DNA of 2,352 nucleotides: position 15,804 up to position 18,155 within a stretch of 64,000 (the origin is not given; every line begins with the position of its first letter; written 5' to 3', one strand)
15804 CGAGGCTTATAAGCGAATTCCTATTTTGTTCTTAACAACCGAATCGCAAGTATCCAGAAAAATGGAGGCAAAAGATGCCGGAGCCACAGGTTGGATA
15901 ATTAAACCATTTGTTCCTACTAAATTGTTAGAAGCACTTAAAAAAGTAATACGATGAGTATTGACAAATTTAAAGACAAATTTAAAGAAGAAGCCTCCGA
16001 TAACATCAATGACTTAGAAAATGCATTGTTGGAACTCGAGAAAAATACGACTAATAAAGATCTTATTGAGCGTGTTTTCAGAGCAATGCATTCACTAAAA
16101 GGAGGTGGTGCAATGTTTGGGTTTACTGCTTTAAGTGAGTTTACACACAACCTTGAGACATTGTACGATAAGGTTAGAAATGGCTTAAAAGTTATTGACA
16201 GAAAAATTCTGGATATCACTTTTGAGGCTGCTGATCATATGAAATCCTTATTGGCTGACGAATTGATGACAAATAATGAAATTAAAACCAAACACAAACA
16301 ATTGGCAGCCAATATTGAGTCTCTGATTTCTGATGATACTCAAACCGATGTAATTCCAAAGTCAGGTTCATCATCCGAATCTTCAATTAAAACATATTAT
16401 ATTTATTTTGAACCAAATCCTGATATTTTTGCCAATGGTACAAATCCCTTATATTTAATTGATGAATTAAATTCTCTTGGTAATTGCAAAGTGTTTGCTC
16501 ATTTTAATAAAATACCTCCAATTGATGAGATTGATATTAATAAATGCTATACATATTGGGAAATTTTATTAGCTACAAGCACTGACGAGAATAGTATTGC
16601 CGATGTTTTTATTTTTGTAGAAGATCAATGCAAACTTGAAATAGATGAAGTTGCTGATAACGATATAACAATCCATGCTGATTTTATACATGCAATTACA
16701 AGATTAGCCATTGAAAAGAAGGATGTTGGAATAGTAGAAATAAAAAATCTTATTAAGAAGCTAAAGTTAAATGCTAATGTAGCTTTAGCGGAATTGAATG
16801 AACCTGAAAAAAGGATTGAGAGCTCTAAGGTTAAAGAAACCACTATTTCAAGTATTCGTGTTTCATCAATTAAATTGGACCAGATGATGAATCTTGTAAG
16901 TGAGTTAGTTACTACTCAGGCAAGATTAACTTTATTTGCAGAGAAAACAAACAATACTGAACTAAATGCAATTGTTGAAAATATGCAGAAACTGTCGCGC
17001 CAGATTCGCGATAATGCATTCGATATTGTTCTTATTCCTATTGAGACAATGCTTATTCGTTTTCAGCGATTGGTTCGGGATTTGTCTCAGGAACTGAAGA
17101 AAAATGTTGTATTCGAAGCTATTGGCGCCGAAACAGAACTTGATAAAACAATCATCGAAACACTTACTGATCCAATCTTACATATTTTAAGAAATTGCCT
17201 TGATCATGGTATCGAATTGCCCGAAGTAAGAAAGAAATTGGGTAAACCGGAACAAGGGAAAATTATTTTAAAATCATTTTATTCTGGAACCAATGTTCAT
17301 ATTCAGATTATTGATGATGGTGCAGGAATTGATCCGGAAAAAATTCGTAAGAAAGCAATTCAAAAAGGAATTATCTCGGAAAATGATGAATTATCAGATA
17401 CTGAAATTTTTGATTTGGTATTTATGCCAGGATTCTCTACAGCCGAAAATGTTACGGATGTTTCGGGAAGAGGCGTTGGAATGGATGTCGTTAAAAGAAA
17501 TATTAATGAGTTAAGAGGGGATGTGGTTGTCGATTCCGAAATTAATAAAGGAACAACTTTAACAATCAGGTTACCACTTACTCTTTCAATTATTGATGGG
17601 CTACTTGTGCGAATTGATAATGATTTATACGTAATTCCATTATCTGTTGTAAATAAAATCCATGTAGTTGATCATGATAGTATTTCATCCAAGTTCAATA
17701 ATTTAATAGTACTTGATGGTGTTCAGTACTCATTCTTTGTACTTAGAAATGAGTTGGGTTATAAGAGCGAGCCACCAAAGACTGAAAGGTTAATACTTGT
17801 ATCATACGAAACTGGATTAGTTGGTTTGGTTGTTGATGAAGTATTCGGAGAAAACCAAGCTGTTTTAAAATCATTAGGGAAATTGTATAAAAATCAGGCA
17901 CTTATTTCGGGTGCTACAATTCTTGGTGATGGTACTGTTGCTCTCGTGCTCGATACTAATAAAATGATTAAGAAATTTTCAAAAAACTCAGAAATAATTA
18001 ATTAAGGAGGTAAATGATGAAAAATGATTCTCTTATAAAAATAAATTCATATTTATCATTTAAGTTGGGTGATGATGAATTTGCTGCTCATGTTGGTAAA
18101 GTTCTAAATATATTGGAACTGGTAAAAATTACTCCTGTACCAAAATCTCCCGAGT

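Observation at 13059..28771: Complete che-type chemosensory cluster with non-standard accessory genes in an apparently Bacteroidota genome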

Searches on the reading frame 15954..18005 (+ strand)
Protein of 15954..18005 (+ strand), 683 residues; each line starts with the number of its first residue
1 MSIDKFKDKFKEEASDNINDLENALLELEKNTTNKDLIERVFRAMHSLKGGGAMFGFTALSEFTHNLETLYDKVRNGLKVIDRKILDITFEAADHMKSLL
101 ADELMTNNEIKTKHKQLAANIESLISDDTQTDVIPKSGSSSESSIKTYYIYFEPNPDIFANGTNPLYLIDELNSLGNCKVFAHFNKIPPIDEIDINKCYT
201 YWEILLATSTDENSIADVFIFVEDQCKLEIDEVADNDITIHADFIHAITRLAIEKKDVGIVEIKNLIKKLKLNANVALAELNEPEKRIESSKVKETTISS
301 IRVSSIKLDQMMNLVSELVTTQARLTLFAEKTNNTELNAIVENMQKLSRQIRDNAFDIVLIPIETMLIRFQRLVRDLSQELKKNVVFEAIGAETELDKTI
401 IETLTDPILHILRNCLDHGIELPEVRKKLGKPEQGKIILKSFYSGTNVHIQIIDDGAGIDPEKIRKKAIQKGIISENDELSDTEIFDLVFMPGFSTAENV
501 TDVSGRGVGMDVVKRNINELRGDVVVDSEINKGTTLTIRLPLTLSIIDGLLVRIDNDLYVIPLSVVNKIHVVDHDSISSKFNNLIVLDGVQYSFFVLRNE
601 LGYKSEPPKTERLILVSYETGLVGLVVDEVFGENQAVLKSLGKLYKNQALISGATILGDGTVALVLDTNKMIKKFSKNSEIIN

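Call 3: search_protein_families(library=pfam, proteins=[window:15954-18005:+], max_evalue=0.01)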
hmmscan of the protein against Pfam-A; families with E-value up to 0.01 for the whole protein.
window:15954-18005:+ (683 aa): 4 families
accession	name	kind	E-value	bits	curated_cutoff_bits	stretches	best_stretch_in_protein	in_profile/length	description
PF01584.24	CheW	-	6.7e-20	71.6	23.5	1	549-673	2-135/138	CheW-like domain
PF02518.31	HATPase_c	-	1.7e-17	64.3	26.4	1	406-543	4-110/111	Histidine kinase-, DNA gyrase B-, and HSP90-like ATPase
PF01627.28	Hpt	-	1.1e-15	58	24.6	1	8-95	4-73/84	Hpt domain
PF02895.20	H-kinase_dim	-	2.3e-10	41.2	23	1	299-355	2-65/68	Signal transducing histidine kinase, homodimeric domain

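Call 10: find_encoding_contigs(protein=window:15954-18005:+, flank=10000, max_places=6)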
Protein window:15954-18005:+ (683 aa): 9 contigs read that carry it; 2 places shown.
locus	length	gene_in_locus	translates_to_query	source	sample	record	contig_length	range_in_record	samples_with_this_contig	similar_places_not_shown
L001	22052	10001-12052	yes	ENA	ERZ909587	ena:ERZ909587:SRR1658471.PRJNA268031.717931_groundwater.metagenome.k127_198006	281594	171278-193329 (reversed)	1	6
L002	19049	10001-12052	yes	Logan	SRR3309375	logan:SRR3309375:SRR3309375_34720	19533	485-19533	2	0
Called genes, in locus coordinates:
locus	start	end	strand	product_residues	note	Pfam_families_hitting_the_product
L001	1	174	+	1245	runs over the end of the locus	PF13510:Fer2_4, PF14691:Fer4_20, PF07992:Pyr_redox_2, PF13450:NAD_binding_8, PF12838:Fer4_7 (weak), PF14697:Fer4_21 (weak), PF22117:Fer4_Nqo3, PF00384:Molybdopterin, +3 more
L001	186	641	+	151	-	PF22277:EncFtn-like (faint), PF02915:Rubrerythrin, PF13668:Ferritin_2 (weak), PF02915:Rubrerythrin (weak)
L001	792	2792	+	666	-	PF01476:LysM, PF01094:ANF_receptor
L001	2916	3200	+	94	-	-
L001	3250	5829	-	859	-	PF17900:Peptidase_M1_N, PF01433:Peptidase_M1, PF11838:ERAP1_C (weak)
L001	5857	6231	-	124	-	PF00072:Response_reg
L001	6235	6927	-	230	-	PF00027:cNMP_binding, PF13545:HTH_Crp_2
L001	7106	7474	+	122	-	PF00072:Response_reg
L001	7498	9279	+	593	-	-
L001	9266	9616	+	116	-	PF13466:STAS_2 (weak)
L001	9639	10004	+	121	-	PF00072:Response_reg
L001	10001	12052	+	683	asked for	PF01627:Hpt, PF02895:H-kinase_dim, PF02518:HATPase_c, PF01584:CheW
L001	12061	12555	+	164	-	PF01584:CheW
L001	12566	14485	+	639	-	PF02743:dCache_1 (weak), PF00672:HAMP (weak), PF00015:MCPsignal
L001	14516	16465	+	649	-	PF00672:HAMP, PF00015:MCPsignal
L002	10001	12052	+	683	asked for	PF01627:Hpt, PF02895:H-kinase_dim, PF02518:HATPase_c, PF01584:CheW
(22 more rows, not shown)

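Call 12: find_homologous_proteins(query=window:15954-18005:+, max_evalue=1e-30)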
Query window:15954-18005:+ (683 aa): 4709 proteins with E <= 1e-30 among 8000 candidates; the best 120 are listed.
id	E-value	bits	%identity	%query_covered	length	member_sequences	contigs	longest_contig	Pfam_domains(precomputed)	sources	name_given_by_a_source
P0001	0.0e+0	1470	100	100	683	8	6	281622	PF02895.21,PF01584.25,PF02518.32,PF01627.29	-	-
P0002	0.0e+0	1224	84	100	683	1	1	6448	PF02895.21,PF01584.25,PF02518.32,PF01627.29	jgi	jgi:two-component system chemotaxis sensor kinase CheA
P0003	0.0e+0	1211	83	100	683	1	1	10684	PF02895.21,PF01584.25,PF02518.32,PF01627.29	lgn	-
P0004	0.0e+0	1208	83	100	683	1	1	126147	PF02895.21,PF01584.25,PF02518.32,PF01627.29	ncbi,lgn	ncbi:MAG: chemotaxis protein CheA [Bacteroidales bacterium]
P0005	0.0e+0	1079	75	100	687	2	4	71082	PF02895.21,PF01584.25,PF02518.32,PF01627.29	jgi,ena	-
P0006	6.6e-285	965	67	99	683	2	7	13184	PF02895.21,PF01584.25,PF02518.32,PF01627.29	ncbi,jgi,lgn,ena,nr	ncbi:MAG TPA: chemotaxis protein CheA [Bacteroidales bacterium]|nr:chemotaxis protein CheA [Bacteroi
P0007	3.8e-280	949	65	99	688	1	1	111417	PF02895.21,PF01584.25,PF02518.32,PF01627.29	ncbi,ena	-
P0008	2.2e-278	943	65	99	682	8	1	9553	PF02895.21,PF01584.25,PF02518.32,PF01627.29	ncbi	-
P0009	3.0e-277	939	65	99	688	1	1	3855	PF02895.21,PF01584.25,PF02518.32,PF01627.29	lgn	-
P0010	1.3e-276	937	65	99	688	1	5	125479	PF02895.21,PF01584.25,PF02518.32,PF01627.29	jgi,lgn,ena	-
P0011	7.7e-276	935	65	99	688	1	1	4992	PF02895.21,PF01584.25,PF02518.32,PF01627.29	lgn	-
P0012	3.8e-275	933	65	99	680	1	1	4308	PF02895.21,PF01584.25,PF02518.32,PF01627.29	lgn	-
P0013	4.5e-275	932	65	99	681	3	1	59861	PF02895.21,PF01584.25,PF02518.32,PF01627.29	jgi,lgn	jgi:two-component system chemotaxis sensor kinase CheA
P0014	1.1e-274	931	64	99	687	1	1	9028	PF02895.21,PF01584.25,PF02518.32,PF01627.29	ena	-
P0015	1.2e-274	931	64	99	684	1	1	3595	PF02895.21,PF01584.25,PF02518.32,PF01627.29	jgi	-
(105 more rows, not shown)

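Call 18: find_related_loci(query=window:15954-18005:+, collection=genome_contigs, flank=10000)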
Query window:15954-18005:+ (683 aa) in genome_contigs; peptide patterns used: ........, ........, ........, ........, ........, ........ (x = any residue, [..] = any of these).
121 stretches matched a pattern; 24 encode a relative of the query (tblastn E <= 1e-3); 24 distinct loci.
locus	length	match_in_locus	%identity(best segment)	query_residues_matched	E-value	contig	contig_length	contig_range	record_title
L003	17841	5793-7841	83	1-683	0e+0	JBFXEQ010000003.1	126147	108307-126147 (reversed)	MAG: Bacteroidales bacterium isolate CA_2019_TPIn_12 NODE_513_length_126147_cov_7.340771_TPIn, whole genome shotgun sequ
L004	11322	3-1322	79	244-683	0e+0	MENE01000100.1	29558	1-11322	MAG: Bacteroidetes bacterium GWA2_31_9b gwa2_scaffold_2774, whole genome shotgun sequence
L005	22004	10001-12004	50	3-672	0e+0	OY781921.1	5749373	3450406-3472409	MAG: uncultured Saccharicrinis sp. isolate 044d8e91-df83-4d29-87ff-5f2b71dcf37c genome assembly, chromosome: 1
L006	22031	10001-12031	49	4-678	0e+0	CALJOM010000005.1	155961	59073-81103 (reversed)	MAG: uncultured Bacteroidales bacterium isolate R1_Bin_METABAT__308_1 genome assembly, contig: c_000001614006, whole gen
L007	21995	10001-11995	49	3-672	0e+0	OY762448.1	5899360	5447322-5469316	MAG: uncultured Saccharicrinis sp. isolate c9c340fe-a570-42b7-a85c-9d48397bd338 genome assembly, chromosome: 1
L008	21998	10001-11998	48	3-672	0e+0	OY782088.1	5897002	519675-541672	MAG: uncultured Saccharicrinis sp. isolate 3a1c75cd-9d50-4bec-bfb0-e355b88dd4ae genome assembly, chromosome: 1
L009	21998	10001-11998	49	3-672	0e+0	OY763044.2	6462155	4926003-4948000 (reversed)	MAG: uncultured Saccharicrinis sp. isolate e4f3df5d-a459-421c-8471-c5220a80581e genome assembly, chromosome: 1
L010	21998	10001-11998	49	3-672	0e+0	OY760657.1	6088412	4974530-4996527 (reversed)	MAG: uncultured Saccharicrinis sp. isolate b24d65bc-b787-4b08-bcc3-89705e2e545e genome assembly, chromosome: 1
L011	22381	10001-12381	49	3-672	0e+0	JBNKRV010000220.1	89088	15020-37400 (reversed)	MAG: Marinilabiliaceae bacterium isolate B1B2.bin.20.orig k141_386088, whole genome shotgun sequence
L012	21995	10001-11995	48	3-672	0e+0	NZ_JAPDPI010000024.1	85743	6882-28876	Plebeiibacterium marinum strain D04 scaffold_24_length=85744, whole genome shotgun sequence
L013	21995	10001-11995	48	3-672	0e+0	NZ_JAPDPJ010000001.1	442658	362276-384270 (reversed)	Plebeiibacterium sediminum strain AAT scaffold_1_length=442659, whole genome shotgun sequence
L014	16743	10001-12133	45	3-676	0e+0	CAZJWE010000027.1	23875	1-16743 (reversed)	MAG TPA_asm: uncultured Bacteroidales bacterium isolate SRP332253_co1_6 genome assembly, contig: NODE_3242_length_23875_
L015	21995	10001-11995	48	3-672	0e+0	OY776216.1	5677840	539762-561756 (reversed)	MAG: uncultured Saccharicrinis sp. isolate 1ff51e6b-9ef2-4a18-b850-43072ca9d896 genome assembly, chromosome: 1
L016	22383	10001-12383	49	3-672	0e+0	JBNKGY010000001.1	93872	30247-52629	MAG: Marinilabiliaceae bacterium isolate E1E2.bin.17.strict NODE_1_length_93872_cov_5.106093, whole genome shotgun seque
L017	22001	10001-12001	49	3-672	0e+0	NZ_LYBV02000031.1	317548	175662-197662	Saccharicrinis aurantiacus strain HQYD1 contig31, whole genome shotgun sequence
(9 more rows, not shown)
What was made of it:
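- Carriers include cultured Marinilabiliaceae (Saccharicrinis, Labilibacter, Plebeiibacterium) and Williamwhitmania (calls 12, 18).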

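Call 42: search_protein_families(library=ncbifam, proteins=[window:15954-18005:+], max_evalue=0.01)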
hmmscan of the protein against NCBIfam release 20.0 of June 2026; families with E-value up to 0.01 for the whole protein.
window:15954-18005:+ (683 aa): 23 families
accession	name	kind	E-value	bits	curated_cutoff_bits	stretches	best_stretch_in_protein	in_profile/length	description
NF041336.1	CheA_Halo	equivalog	1.1e-119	401.1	950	1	4-669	2-664/666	chemotaxis protein CheA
NF007835.0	PRK10547.1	equivalog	4.4e-116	389.1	793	1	1-671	1-656/670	chemotaxis protein CheA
NF046044.1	PnpS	equivalog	4.8e-10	39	400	2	503-541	352-390/390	two-component system histidine kinase PnpS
NF008298.1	PRK11086.1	subfamily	2.6e-09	36.1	520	1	486-542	474-525/529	DcuS/MalK family sensor histidine kinase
NF008468.0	PRK11360.1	equivalog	3.8e-07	28.9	646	1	484-543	555-609/616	two-component system sensor histidine kinase AtoS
NF041832.1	near_NosP_CTERM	subfamily_domain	2.5e-06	26.8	400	1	363-545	76-228/370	NahK/ErcS family hybrid sensor histidine kinase/response regulator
NF007688.0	PRK10364.1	equivalog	7.7e-06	24.9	479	1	487-543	401-452/460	two-component system sensor histidine kinase ZraS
TIGR02966.1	phoR_proteo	equivalog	7.9e-06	25.1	334.2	0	332-465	159-279/333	phosphate regulon sensor histidine kinase PhoR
NF038334.1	malate_HK_MalK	exception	8.8e-06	24.6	800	1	488-542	476-525/533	malate sensor histidine kinase MalK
TIGR02956.1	TMAO_torS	equivalog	1.4e-05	23.4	676.5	1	487-544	628-684/967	TMAO reductase system sensor histidine kinase/response regulator TorS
TIGR02916.1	PEP_his_kin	equivalog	3.3e-05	22.7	300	0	501-541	639-679/679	XrtA/PEP-CTERM system histidine kinase PrsK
NF045595.1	HK_scytonemin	equivalog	3.4e-05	22.4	865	1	493-542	586-635/637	scytonemin biosynthesis sensor histidine kinase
NF041210.1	his_kin_PieS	equivalog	7.5e-05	21.9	850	1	472-542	404-470/474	two component system sensor histidine kinase PieS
NF008099.0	PRK10841.1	equivalog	9.8e-05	20.3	920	1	489-542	636-690/949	two-component system sensor histidine kinase RcsC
NF007004.0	PRK09467.1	equivalog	0.00012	21.1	415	0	489-543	384-437/440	two-component system sensor histidine kinase EnvZ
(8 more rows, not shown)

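Call 55: search_dna_similar(query=window:15954-18005:+, collection=plasmids, mode=protein, max_rows=30, max_evalue=1e-30)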
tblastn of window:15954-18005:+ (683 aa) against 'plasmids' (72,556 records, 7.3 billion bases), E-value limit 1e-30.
Records with a match: 570; places in all: 610; records where one place covers at least 80% of the query: 34.
Best place of each record, by identity: <60% 570.
By first word of the organism name: Ralstonia 136; Pseudomonas 135; Sinorhizobium 64; Phaeobacter 59; Azospirillum 23; Leisingera 17; Deinococcus 10; Novosphingobium 7; Shinella 7; Escherichia 7; and 54 more.
By predicted mobility (MOB-suite, as given by PLSDB): non-mobilizable 351; mobilizable 126; conjugative 93.
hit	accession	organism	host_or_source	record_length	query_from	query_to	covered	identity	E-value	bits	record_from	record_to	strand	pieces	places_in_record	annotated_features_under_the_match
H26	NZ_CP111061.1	Chondrinema litorale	Seaweed,red alga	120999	3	678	99%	48.0%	0e+0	630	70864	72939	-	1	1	chemotaxis protein CheA | response regulator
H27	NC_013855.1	Azospirillum sp. B510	-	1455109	10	672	97%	39.1%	5e-138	454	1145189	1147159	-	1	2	record has no annotation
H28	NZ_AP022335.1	Methylosinus sp. C49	-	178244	10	672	97%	38.1%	9e-133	439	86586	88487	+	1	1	chemotaxis protein CheA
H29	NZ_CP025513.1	Neorhizobium sp. SOG26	Oryza glumipatula,Whole ...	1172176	10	672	97%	36.9%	2e-128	426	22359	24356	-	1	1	none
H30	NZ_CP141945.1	Novosphingobium sp. RL4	Rheum palmatum L.,Single ...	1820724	10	680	98%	35.5%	8e-128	425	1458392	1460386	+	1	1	none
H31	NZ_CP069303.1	Shinella sp. PSBB067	monoisolate,Minnesota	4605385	10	672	97%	35.9%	4e-135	446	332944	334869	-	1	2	none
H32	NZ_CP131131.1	Shinella zoogloeoides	isolate,Activated charcoal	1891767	10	672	97%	35.9%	1e-133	441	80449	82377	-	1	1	none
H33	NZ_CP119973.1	Agrobacterium leguminum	pure culture,soil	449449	10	672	97%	35.5%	2e-122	409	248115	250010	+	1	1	chemotaxis protein CheA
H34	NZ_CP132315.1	Shinella oryzae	Homo sapiens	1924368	10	672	97%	35.2%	2e-130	432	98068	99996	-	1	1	none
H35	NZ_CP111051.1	Chondrinema litorale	Seaweed,red alga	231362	81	674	87%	39.3%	3e-120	402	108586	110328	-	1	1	chemotaxis protein CheA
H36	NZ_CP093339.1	Shinella sp. H4-D48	whole organism,grassland soil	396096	10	672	97%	35.2%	2e-129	429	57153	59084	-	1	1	chemotaxis protein CheA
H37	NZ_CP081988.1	Shinella oryzae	cell culture,rhizosphere soil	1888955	10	672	97%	34.8%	2e-129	429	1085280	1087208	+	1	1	none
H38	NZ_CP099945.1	Pseudoalteromonas piscicida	Anadara tuberculosa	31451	1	571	84%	40.1%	5e-118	396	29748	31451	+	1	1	chemotaxis protein CheA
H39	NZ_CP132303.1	Shinella sumterensis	Homo sapiens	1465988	10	672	97%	34.2%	1e-123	412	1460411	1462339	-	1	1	none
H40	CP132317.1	Shinella sumterensis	Homo sapiens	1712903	10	672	97%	34.2%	2e-123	412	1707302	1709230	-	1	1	chemotaxis protein CheA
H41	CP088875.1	Escherichia coli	Homo sapiens,blood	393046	1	671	98%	33.0%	2e-92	322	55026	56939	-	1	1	cheA: chemotaxis protein CheA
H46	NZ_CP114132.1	Escherichia coli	pig,gut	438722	44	671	92%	33.8%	6e-87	306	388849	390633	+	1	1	cheA: chemotaxis protein CheA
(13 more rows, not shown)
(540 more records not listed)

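Call 56: get_annotated_region(hit=H26, flank=12000)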
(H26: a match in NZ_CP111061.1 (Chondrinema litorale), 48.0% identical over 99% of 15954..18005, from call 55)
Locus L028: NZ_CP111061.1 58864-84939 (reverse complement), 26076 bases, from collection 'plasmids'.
description: Chondrinema litorale strain WSW3-B12 plasmid unnamed19, complete sequence
organism: Chondrinema litorale (NCBI taxid 2994555)
taxonomy: Bacteria; Bacteroidota; Cytophagia; Cytophagales; Flammeovirgaceae; Chondrinema; Chondrinema litorale
host: -; source: Seaweed,red alga; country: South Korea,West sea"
typing (MOB-suite, as given by PLSDB): non-mobilizable
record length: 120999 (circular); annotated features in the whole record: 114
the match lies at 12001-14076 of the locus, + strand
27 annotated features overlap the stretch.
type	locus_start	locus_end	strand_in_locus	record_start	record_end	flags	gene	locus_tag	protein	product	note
CDS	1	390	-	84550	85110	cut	-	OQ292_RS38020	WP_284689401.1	toxin-antitoxin system YwqK family antitoxin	-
CDS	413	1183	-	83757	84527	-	-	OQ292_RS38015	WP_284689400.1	YHYH protein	-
CDS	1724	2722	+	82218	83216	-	-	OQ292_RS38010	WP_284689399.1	kelch repeat-containing protein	-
CDS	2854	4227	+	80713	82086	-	-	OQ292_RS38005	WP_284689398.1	DUF4270 family protein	-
CDS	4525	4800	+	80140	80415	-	-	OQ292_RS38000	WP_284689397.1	hypothetical protein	-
CDS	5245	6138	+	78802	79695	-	-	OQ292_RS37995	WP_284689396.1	S8 family serine peptidase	GO:0006508 - proteolysis [Evidence IEA]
CDS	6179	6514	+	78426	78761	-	-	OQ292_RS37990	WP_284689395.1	hypothetical protein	-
CDS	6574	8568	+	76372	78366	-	-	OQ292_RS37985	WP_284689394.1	tetratricopeptide repeat-containing sensor histidine kinase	-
CDS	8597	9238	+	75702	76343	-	-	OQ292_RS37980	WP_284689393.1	response regulator transcription factor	GO:0000160 - phosphorelay signal transduction system [Evidence IEA]; GO:0006355 - regulation of DNA-templated ...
CDS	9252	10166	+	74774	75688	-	-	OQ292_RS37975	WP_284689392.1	AraC family transcriptional regulator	-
CDS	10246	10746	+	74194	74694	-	-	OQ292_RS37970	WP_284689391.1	SRPBCC domain-containing protein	-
CDS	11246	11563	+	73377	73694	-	-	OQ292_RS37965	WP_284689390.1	hypothetical protein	-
CDS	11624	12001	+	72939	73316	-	-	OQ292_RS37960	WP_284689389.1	response regulator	GO:0000160 - phosphorelay signal transduction system [Evidence IEA]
CDS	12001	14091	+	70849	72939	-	-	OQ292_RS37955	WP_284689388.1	chemotaxis protein CheA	GO:0006935 - chemotaxis [Evidence IEA]; GO:0007165 - signal transduction [Evidence IEA]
CDS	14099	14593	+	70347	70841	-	-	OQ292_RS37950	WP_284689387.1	chemotaxis protein CheW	GO:0006935 - chemotaxis [Evidence IEA]; GO:0007165 - signal transduction [Evidence IEA]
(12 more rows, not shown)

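Call 57: get_annotated_region(hit=H28, flank=10000)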
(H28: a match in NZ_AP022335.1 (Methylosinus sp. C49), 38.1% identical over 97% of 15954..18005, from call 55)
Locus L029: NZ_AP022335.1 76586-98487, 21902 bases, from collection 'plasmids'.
description: Methylosinus sp. C49 isolate Methylosinus sp. C49 plasmid pMSC49c, complete sequence
organism: Methylosinus sp. C49 (NCBI taxid 2699395)
taxonomy: Bacteria; Pseudomonadota; Alphaproteobacteria; Hyphomicrobiales; Methylocystaceae; Methylosinus; Methylosinus sp. C49
host: -; source: -; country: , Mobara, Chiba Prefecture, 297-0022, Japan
typing (MOB-suite, as given by PLSDB): non-mobilizable
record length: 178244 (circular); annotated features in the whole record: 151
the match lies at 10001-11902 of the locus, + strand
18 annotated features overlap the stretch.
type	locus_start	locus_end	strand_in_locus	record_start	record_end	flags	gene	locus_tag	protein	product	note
CDS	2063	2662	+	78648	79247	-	-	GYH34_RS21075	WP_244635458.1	substrate-binding domain-containing protein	-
CDS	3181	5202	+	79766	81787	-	-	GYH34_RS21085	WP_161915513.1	EAL domain-containing protein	-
CDS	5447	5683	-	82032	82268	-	-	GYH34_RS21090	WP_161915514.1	transposase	-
CDS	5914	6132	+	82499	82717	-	-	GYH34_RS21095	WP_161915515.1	hypothetical protein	-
CDS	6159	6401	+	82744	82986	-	-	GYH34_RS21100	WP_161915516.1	type II toxin-antitoxin system Phd/YefM family antitoxin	-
CDS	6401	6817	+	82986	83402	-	-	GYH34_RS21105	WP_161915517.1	type II toxin-antitoxin system VapC family toxin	-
CDS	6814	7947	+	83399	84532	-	-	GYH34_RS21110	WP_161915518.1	site-specific integrase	GO:0015074 - DNA integration [Evidence IEA]; GO:0006310 - DNA recombination [Evidence IEA]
CDS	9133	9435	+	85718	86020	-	-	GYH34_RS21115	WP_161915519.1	STAS domain-containing protein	-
CDS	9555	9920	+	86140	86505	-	-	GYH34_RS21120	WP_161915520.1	response regulator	-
CDS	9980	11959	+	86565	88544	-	-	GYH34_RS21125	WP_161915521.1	chemotaxis protein CheA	GO:0006935 - chemotaxis [Evidence IEA]; GO:0007165 - signal transduction [Evidence IEA]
CDS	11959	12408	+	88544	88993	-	-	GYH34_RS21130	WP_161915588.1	chemotaxis protein CheW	GO:0006935 - chemotaxis [Evidence IEA]; GO:0007165 - signal transduction [Evidence IEA]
CDS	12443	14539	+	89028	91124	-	-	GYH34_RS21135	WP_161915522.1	methyl-accepting chemotaxis protein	GO:0007165 - signal transduction [Evidence IEA]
CDS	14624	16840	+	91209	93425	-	-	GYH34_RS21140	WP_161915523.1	methyl-accepting chemotaxis protein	GO:0006935 - chemotaxis [Evidence IEA]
CDS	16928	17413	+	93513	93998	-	-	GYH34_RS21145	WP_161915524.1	chemotaxis protein CheW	-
CDS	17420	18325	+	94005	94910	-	-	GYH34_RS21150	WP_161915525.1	CheR family methyltransferase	-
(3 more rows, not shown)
